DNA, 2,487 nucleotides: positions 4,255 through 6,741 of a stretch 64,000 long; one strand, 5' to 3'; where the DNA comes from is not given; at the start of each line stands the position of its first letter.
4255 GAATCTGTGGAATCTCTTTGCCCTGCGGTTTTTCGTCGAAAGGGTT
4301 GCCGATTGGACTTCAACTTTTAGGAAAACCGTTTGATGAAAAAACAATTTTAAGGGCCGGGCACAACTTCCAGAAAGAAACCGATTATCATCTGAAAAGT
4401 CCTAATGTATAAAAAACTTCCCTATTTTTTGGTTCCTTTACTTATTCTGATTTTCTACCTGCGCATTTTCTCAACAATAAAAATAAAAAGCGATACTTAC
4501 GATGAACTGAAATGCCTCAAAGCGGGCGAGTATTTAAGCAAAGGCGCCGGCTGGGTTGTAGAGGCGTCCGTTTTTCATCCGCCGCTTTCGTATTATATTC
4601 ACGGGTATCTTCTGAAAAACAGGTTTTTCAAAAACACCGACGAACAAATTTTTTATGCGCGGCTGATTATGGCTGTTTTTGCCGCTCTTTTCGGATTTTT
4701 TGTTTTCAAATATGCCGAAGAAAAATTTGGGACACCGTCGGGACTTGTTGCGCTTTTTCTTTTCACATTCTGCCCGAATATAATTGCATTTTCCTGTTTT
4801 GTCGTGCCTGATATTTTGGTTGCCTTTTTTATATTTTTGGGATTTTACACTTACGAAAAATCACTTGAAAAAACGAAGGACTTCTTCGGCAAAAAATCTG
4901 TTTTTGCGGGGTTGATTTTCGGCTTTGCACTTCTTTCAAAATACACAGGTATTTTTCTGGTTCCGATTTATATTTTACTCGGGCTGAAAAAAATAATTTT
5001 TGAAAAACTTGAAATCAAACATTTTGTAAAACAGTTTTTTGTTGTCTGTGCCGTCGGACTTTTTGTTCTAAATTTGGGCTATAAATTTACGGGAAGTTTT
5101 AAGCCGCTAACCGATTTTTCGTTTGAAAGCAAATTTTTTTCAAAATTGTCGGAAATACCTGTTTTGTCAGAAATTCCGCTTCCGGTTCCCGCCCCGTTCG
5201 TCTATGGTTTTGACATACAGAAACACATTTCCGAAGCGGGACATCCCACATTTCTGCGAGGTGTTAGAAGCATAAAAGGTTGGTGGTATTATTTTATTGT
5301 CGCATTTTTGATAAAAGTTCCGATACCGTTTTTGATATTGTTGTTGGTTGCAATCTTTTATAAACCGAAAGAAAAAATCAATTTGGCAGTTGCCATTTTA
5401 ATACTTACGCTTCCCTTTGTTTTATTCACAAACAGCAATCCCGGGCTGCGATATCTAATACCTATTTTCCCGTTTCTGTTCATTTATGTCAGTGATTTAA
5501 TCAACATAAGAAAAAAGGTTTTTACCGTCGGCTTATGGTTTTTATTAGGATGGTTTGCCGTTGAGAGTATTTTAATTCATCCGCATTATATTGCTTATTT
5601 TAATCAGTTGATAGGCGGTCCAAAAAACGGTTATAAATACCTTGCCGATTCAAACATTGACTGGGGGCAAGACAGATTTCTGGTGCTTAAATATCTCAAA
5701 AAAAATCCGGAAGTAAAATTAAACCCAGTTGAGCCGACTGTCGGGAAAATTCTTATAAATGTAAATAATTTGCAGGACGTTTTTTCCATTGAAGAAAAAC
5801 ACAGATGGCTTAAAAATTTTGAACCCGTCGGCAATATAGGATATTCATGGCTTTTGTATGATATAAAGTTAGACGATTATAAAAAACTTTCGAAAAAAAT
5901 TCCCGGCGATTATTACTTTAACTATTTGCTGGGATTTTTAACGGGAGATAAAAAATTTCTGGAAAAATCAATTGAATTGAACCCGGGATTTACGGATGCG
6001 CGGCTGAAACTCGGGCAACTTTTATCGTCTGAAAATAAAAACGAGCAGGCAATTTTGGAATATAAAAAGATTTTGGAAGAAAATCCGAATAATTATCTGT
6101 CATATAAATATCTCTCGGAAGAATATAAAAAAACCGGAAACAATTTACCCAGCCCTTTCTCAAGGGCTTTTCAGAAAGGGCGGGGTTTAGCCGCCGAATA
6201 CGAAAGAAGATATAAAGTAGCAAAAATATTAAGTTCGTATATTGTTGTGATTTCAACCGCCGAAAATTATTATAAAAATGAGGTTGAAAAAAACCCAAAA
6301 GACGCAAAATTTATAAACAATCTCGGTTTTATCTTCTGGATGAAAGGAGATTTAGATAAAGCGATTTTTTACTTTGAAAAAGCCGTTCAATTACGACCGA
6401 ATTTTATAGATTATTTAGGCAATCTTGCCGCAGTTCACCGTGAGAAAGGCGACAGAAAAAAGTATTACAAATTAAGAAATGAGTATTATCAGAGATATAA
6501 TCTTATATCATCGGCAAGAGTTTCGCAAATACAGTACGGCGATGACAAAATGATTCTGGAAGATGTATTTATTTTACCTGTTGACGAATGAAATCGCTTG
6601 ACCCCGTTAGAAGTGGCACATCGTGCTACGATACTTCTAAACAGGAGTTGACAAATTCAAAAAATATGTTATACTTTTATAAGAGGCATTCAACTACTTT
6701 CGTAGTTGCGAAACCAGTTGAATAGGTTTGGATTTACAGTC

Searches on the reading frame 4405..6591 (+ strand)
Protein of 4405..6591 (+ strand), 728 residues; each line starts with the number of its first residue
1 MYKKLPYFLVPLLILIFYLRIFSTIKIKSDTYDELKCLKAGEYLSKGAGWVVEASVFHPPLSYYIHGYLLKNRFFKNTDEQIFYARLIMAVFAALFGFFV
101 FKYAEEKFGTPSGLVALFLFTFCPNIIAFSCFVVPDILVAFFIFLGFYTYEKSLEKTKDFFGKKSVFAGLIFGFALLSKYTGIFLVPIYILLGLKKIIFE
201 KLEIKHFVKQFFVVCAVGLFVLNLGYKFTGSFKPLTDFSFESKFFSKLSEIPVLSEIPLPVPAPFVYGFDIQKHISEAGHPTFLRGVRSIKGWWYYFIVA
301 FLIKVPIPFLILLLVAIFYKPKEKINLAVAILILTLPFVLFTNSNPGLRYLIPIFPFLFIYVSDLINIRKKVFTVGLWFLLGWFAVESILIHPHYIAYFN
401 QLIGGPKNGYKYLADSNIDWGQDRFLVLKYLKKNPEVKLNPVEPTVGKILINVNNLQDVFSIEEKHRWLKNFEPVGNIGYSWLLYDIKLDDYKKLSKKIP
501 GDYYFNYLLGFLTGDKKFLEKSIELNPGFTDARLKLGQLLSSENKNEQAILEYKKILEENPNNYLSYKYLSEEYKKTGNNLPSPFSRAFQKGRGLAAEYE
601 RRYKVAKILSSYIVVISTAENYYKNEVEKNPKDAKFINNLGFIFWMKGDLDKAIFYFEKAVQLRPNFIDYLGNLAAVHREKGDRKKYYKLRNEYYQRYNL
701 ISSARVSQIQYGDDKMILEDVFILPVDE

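Call 14: search_protein_families(library=pfam, proteins=[window:4405-6591:+], max_evalue=0.01)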
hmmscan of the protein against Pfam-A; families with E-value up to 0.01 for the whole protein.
window:4405-6591:+ (728 aa): 15 families
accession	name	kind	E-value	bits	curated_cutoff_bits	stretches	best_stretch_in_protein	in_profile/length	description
PF13431.12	TPR_17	-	2.4e-14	52.8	24.4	1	519-550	2-33/34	Tetratricopeptide repeat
PF13231.12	PMT_2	-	7e-14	52.8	26.1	1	58-200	2-139/160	Dolichyl-phosphate-mannose-protein mannosyltransferase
PF00515.34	TPR_1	-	8.3e-14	51.2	27.8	1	635-667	2-34/34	Tetratricopeptide repeat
PF13181.12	TPR_8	-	1.4e-12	47.1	25.7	1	635-666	2-33/34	Tetratricopeptide repeat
PF07719.23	TPR_2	-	5e-10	39.1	27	1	635-666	2-33/34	Tetratricopeptide repeat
PF14559.12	TPR_19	-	1.4e-09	38.6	25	1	517-566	12-60/68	Tetratricopeptide repeat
PF03901.23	Glyco_transf_22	-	3.1e-08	33.7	23.8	1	55-221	54-217/414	Alg9-like mannosyltransferase family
PF13414.12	TPR_11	-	5.9e-08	32.7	26.8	0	647-682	7-42/42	TPR repeat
PF02366.24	PMT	-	9.6e-08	32.3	22.7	1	63-222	62-233/245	Dolichyl-phosphate-mannose-protein mannosyltransferase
PF13428.12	TPR_14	-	2.6e-06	28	23.5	0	641-676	8-43/44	Tetratricopeptide repeat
PF13432.12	TPR_16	-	3.4e-06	27.8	32.7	1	619-665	16-62/65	Tetratricopeptide repeat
PF13174.12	TPR_6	-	4.2e-05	24.4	26.3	0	531-562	1-32/33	Tetratricopeptide repeat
PF23914.1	TPR_CcmH_CycH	-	5.6e-05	23.5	42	0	616-664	103-151/158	Cytochrome c-type biogenesis protein H TPR domain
PF13424.12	TPR_12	-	0.00016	22.3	30.1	0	638-683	7-60/77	Tetratricopeptide repeat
PF25064.1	ARM_TT21_5th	-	0.00034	21.3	27.8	0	536-579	7-50/117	TT21 fifth ARM repeats domain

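Call 35: find_encoding_contigs(protein=window:4405-6591:+, flank=10000, max_places=3)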
Protein window:4405-6591:+ (728 aa): 3 contigs read that carry it; 2 places shown.
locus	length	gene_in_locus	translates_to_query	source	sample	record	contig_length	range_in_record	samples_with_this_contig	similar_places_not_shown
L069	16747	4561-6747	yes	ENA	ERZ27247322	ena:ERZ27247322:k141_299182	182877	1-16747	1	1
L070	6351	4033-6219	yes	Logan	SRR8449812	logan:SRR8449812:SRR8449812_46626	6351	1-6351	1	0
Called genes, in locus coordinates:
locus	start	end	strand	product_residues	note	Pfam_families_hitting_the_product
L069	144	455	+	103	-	PF07238:PilZ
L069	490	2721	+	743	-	PF00580:UvrD-helicase, PF13245:AAA_19, PF13604:AAA_30 (faint), PF01443:Viral_helicase1 (faint), PF13361:UvrD_C, PF13538:UvrD_C_2, PF21196:PcrA_UvrD_tudor (weak)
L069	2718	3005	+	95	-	PF02686:GatC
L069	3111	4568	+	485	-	PF01425:Amidase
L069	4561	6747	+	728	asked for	PF02366:PMT, PF03901:Glyco_transf_22 (weak), PF13231:PMT_2, PF13431:TPR_17 (faint), PF13181:TPR_8 (faint), PF13414:TPR_11 (faint), PF00515:TPR_1 (weak), PF07719:TPR_2 (weak), +3 more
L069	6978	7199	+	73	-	PF01883:FeS_assembly_P (weak), PF01106:NifU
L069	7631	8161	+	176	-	-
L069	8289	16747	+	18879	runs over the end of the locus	-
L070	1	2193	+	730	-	?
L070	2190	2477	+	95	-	PF02686:GatC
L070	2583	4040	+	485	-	PF01425:Amidase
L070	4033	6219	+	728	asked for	PF02366:PMT, PF03901:Glyco_transf_22 (weak), PF13231:PMT_2, PF13431:TPR_17 (faint), PF13181:TPR_8 (faint), PF13414:TPR_11 (faint), PF00515:TPR_1 (weak), PF07719:TPR_2 (weak), +3 more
